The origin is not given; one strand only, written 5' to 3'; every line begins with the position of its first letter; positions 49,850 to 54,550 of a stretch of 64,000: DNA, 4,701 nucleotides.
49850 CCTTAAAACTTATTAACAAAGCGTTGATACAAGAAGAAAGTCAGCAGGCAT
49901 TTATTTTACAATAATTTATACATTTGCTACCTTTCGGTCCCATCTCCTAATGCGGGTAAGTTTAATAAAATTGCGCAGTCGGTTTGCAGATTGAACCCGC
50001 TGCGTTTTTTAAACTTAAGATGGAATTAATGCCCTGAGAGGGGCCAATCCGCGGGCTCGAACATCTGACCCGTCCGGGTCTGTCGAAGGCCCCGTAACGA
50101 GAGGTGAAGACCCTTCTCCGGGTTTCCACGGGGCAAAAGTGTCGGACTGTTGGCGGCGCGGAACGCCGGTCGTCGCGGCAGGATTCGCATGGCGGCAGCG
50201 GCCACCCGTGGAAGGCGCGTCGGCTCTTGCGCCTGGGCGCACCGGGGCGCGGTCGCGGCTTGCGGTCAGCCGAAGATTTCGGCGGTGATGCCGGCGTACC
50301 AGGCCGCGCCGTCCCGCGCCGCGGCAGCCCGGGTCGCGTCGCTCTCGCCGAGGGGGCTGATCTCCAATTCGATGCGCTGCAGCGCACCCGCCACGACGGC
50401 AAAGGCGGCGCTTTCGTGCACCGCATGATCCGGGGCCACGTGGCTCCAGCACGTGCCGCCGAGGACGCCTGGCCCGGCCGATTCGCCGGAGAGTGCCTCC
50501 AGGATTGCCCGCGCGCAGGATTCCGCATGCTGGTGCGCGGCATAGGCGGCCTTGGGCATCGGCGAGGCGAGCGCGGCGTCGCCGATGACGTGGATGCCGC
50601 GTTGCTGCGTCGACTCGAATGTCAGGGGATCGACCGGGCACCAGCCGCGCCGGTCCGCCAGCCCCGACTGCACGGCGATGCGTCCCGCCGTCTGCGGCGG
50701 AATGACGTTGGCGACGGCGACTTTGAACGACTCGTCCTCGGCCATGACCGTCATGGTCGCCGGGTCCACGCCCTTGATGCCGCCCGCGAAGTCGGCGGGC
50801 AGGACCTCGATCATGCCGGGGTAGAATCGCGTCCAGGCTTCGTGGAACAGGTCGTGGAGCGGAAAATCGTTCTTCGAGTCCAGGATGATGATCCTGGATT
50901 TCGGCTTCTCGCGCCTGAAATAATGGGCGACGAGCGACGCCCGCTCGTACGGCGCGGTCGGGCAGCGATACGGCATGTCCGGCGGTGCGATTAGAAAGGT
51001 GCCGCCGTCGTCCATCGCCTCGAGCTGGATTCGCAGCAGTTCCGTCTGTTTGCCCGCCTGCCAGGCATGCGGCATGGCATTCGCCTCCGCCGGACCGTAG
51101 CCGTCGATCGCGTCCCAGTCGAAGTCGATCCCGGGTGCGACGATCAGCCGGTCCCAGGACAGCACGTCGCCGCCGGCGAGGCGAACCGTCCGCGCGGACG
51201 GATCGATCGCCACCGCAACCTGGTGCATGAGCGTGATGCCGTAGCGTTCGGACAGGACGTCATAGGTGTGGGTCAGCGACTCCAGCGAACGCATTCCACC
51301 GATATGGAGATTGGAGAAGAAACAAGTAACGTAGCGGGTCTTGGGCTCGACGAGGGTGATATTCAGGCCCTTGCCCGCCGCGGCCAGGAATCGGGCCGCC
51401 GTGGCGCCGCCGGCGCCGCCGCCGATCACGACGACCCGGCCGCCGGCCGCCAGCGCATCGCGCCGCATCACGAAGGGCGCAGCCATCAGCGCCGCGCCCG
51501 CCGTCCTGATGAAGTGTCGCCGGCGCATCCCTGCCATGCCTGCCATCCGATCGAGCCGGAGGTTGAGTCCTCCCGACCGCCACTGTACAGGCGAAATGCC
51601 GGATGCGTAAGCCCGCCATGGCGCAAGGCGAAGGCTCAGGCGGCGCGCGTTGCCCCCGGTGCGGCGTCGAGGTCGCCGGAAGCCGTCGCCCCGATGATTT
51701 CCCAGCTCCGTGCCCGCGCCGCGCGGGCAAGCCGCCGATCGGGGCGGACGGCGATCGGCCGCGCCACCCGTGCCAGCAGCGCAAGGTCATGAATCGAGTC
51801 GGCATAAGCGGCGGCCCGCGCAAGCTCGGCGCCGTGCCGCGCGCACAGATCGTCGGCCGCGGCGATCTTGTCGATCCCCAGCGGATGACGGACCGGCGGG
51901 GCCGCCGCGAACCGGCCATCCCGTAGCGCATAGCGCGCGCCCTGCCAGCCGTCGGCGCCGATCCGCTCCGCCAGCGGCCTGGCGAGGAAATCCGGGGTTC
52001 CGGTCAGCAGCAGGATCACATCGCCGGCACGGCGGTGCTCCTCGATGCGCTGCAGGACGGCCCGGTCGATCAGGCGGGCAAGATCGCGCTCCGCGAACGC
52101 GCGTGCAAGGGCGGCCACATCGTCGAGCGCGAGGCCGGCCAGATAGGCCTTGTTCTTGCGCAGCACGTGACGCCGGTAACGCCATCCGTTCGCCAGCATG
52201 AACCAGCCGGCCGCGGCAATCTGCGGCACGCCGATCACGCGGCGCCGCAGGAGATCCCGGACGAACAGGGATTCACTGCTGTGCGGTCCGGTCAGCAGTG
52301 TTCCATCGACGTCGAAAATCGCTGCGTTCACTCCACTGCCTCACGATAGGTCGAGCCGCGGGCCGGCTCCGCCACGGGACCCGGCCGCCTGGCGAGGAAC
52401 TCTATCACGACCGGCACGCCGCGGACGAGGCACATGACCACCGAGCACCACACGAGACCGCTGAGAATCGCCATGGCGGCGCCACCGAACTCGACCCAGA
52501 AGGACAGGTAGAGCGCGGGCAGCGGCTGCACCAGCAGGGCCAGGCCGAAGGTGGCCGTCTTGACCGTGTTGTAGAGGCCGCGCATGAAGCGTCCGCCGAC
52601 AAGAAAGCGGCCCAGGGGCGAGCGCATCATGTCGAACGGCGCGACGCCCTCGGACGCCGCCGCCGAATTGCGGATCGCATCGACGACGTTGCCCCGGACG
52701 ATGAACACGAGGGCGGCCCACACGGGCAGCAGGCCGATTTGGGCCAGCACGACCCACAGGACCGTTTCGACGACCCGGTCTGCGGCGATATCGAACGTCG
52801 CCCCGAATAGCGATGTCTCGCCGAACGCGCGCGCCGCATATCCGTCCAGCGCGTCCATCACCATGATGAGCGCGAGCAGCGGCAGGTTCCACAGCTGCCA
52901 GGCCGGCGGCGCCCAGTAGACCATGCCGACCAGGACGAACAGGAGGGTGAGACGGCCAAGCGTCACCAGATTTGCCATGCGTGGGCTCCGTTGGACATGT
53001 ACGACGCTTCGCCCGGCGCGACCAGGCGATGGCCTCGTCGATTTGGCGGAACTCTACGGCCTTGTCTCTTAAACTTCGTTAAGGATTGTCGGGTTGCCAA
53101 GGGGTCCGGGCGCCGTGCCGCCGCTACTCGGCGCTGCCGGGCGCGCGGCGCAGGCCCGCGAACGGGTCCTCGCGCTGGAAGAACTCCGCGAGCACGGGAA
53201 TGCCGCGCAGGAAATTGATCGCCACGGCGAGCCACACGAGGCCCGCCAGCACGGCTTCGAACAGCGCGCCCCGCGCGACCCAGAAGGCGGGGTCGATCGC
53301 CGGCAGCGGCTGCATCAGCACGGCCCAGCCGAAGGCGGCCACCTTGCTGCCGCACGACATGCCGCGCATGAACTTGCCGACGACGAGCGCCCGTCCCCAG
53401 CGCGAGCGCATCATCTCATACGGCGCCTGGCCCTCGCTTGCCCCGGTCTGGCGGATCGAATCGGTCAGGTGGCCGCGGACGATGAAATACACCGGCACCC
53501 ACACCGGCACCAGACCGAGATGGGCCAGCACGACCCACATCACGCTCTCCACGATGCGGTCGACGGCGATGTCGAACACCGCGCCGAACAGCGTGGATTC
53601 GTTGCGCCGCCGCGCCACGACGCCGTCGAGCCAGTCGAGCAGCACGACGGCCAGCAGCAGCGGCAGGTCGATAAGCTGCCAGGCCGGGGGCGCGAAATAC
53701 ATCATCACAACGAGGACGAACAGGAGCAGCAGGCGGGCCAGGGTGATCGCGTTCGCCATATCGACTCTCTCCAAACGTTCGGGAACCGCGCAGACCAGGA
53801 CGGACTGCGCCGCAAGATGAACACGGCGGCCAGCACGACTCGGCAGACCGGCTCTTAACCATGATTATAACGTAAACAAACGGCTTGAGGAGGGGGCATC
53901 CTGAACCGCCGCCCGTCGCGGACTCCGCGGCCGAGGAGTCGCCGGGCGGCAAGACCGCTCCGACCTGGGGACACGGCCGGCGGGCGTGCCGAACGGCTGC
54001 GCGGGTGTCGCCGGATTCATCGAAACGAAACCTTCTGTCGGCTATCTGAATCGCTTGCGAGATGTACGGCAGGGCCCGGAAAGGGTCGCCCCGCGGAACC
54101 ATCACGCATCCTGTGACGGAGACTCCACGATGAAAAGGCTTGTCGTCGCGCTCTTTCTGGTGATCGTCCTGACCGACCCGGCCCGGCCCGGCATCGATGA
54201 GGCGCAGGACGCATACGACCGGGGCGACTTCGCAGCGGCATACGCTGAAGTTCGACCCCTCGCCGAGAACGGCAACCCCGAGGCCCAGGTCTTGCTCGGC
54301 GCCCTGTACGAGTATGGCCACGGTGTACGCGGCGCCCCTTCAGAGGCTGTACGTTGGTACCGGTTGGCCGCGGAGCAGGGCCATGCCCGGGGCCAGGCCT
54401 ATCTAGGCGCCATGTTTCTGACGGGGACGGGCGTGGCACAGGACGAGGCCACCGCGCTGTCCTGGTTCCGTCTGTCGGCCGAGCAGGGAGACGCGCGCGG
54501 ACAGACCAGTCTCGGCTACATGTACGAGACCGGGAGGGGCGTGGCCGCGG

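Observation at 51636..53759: Tandem paralogous CDP-alcohol phosphatidyltransferases translationally coupled to a HAD-IB phosphatase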

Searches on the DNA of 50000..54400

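Call 67: search_rna_families(source=window, start=50000, end=54400, threshold=evalue, max_evalue=1)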
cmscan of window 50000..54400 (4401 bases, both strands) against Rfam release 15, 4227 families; matches with E-value up to 1: 0.
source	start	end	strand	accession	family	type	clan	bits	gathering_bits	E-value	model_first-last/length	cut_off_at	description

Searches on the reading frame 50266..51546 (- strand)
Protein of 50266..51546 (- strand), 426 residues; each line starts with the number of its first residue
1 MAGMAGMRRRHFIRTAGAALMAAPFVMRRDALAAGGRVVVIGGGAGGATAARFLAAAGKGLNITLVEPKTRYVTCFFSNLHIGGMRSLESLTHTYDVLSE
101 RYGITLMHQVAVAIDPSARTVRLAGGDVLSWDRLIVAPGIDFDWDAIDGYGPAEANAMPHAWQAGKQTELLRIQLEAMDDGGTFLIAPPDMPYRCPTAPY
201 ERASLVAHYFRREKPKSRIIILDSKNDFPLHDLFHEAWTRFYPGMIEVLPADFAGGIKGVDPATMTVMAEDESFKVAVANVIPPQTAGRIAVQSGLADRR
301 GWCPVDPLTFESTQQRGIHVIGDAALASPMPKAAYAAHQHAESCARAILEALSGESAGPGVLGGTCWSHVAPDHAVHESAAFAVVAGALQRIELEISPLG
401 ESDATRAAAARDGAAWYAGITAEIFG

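Call 3: search_protein_families(library=pfam, proteins=[window:50266-51546:-], max_evalue=0.01)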
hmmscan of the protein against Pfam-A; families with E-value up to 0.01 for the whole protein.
window:50266-51546:- (426 aa): 9 families
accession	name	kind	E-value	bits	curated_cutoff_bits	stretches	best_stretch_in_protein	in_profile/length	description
PF21706.3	FCSD_central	-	3.4e-41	140.4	27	1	168-283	1-116/116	Sulfide dehydrogenase [flavocytochrome c] flavoprotein chain, central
PF07992.20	Pyr_redox_2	-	4.5e-14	53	26.1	1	37-139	2-108/291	Pyridine nucleotide-disulphide oxidoreductase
PF09242.17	FCSD-flav_bind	-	8.8e-11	42.5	26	1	363-425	6-71/71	Flavocytochrome c sulphide dehydrogenase, flavin-binding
PF13450.12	NAD_binding_8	-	6.1e-05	23.7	21.9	1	40-79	1-38/68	NAD(P)-binding Rossmann-like domain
PF01266.30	DAO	-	6.2e-05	23.1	27.9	1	37-70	1-32/353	FAD dependent oxidoreductase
PF13454.12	NAD_binding_9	-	0.0004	20.8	21.8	0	39-71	1-35/155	FAD-NAD(P)-binding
PF00890.30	FAD_binding_2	-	0.0012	18.6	20.4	1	38-70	2-32/414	FAD binding domain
PF12831.13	FAD_oxidored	-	0.0016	18.2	27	1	38-69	2-31/416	FAD dependent oxidoreductase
PF04820.20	Trp_halogenase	-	0.0085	15.4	21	0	37-69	1-35/458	Tryptophan halogenase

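Call 4: search_protein_families(library=ncbifam, proteins=[window:50266-51546:-], max_evalue=0.01)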
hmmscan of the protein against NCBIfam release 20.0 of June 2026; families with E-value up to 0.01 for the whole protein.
window:50266-51546:- (426 aa): 16 families
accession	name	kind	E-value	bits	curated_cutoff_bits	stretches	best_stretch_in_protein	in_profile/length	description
NF049943.1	SQR_III_seleno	exception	3.8e-25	88.6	525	1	37-358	2-322/406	type III sulfide quinone reductase, selenoprotein subtype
TIGR03169.1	Nterm_to_SelD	hypoth_equivalog_domain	3.2e-07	30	310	1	38-159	2-124/365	pyridine nucleotide-disulfide oxidoreductase family protein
NF042949.2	3PPDioc_HcaD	equivalog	1.7e-05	23.7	450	1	38-139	4-107/386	3-phenylpropionate/cinnamic acid dioxygenase ferredoxin--NAD(+) reductase subunit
TIGR03996.1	mycofact_OYE_1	hypoth_equivalog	4.6e-05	22.1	627.9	1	29-115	366-450/633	mycofactocin system FadH/OYE family oxidoreductase 1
NF045765.1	PhenlGlyoxDHPadH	equivalog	0.0001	21.3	475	1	29-151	137-250/416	NADH-dependent phenylglyoxylate dehydrogenase subunit epsilon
TIGR03385.1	CoA_CoA_reduc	equivalog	0.00029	19.7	578.8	1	37-140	1-113/439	CoA-disulfide reductase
NF041682.1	ant_diox_AndAa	equivalog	0.00052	18.8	650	0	27-72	137-180/406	anthranilate 1,2-dioxygenase system ferredoxin--NAD(+) reductase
TIGR01350.1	lipoamide_DH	equivalog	0.0021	16.8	408.8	0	38-75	4-39/461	dihydrolipoyl dehydrogenase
NF009410.0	PRK12771.1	subfamily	0.0032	16.1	516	1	17-63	120-166/566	NAD(P)-binding protein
TIGR03140.1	AhpF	equivalog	0.0041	15.7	502.9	1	38-141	215-322/515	alkyl hydroperoxide reductase subunit F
TIGR02023.1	BchP-ChlP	subfamily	0.0045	16.1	343.3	0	37-67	2-30/388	geranylgeranyl diphosphate reductase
TIGR02032.1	GG-red-SF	subfamily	0.0059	16.3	158.8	0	38-75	3-40/297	geranylgeranyl reductase family protein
TIGR00275.1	TIGR00275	subfamily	0.0067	15.3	183.8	0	38-71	1-32/401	aminoacetone oxidase family FAD-binding enzyme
TIGR02733.1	desat_CrtD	equivalog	0.0088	14.8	549.7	0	37-75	3-39/492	C-3',4' desaturase CrtD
NF045599.1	bili_reduct_long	exception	0.009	14.3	750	0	34-67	503-534/641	bilirubin reductase, long form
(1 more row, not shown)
